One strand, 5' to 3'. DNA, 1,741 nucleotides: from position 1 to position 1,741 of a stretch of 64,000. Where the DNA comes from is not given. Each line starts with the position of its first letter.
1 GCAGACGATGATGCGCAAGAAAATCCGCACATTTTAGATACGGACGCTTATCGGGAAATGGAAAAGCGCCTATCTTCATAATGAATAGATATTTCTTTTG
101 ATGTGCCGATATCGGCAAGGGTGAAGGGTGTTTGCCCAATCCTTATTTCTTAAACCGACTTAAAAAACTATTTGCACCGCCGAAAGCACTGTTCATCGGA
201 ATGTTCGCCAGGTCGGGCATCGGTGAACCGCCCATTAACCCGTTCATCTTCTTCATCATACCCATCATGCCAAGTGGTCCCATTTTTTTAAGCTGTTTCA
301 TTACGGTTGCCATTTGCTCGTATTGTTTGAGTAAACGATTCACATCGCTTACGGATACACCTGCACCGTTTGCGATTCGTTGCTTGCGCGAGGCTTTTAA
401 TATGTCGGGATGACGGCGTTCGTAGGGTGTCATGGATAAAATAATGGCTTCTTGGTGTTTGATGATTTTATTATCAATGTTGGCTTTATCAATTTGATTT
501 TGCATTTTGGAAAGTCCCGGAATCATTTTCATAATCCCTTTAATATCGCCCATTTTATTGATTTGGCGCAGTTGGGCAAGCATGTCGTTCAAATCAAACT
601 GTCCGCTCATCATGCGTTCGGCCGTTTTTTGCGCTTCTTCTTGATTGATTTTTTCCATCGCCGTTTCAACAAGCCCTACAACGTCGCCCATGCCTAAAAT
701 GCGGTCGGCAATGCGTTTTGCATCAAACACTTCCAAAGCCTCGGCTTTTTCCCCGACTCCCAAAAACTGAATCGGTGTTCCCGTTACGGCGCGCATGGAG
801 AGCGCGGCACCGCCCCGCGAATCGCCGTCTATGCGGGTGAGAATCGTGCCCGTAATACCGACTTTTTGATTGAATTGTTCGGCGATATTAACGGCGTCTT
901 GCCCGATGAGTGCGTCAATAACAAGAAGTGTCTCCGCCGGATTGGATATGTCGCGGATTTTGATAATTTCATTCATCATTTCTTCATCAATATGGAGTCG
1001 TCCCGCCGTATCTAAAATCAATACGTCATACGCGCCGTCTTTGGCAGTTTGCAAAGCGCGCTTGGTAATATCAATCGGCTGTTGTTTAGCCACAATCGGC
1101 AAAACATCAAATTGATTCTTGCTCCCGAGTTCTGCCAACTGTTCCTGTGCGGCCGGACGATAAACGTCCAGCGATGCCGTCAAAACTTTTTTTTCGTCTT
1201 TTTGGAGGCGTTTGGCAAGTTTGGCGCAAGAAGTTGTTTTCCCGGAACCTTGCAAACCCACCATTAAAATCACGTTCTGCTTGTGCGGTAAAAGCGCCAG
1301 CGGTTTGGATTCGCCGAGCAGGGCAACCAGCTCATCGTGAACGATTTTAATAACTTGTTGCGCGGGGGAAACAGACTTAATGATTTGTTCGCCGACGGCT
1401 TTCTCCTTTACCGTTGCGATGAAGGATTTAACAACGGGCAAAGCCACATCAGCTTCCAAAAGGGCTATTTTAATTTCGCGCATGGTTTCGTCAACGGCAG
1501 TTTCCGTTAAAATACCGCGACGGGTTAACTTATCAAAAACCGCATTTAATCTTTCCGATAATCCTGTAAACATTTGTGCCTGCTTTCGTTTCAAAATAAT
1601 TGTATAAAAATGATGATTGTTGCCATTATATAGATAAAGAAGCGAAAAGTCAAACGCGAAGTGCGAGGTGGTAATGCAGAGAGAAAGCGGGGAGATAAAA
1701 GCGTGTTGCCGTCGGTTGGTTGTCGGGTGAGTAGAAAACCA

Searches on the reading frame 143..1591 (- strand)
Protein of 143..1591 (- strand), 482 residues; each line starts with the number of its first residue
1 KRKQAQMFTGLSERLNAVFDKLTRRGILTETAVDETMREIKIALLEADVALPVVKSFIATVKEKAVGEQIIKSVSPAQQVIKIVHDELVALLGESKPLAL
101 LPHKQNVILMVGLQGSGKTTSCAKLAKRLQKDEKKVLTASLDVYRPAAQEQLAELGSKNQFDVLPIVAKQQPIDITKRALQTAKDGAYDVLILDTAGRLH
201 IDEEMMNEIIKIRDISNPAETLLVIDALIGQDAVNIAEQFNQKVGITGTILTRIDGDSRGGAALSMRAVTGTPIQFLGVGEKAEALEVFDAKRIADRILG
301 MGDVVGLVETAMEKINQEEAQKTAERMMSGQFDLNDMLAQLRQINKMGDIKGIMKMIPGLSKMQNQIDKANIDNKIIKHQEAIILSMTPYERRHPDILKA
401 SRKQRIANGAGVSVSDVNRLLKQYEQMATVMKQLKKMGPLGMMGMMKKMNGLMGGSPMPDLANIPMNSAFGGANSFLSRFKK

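Call 52: search_protein_families(library=pfam, proteins=[window:143-1591:-], max_evalue=0.0001)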
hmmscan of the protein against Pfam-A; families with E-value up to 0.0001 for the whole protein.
window:143-1591:- (482 aa): 6 families
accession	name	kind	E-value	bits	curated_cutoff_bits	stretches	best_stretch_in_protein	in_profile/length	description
PF00448.28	SRP54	-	1.3e-71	240.8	22.7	1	106-300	2-196/196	SRP54-type protein, GTPase domain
PF02978.25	SRP_SPB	-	3.9e-34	117.3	27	1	331-431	1-91/91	Signal peptide binding domain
PF02881.24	SRP54_N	-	2.7e-22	79.2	22.4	1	11-88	1-75/75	SRP54-type protein, helical bundle domain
PF13401.12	AAA_22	-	4.2e-09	37.2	27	1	104-220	4-113/130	AAA domain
PF01656.29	CbiA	-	9.8e-07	29.2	25.4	1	115-260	9-89/125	CobQ/CobB/MinD/ParA nucleotide binding domain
PF06414.18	Zeta_toxin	-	7.4e-06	26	22.3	0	103-196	14-103/199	Zeta toxin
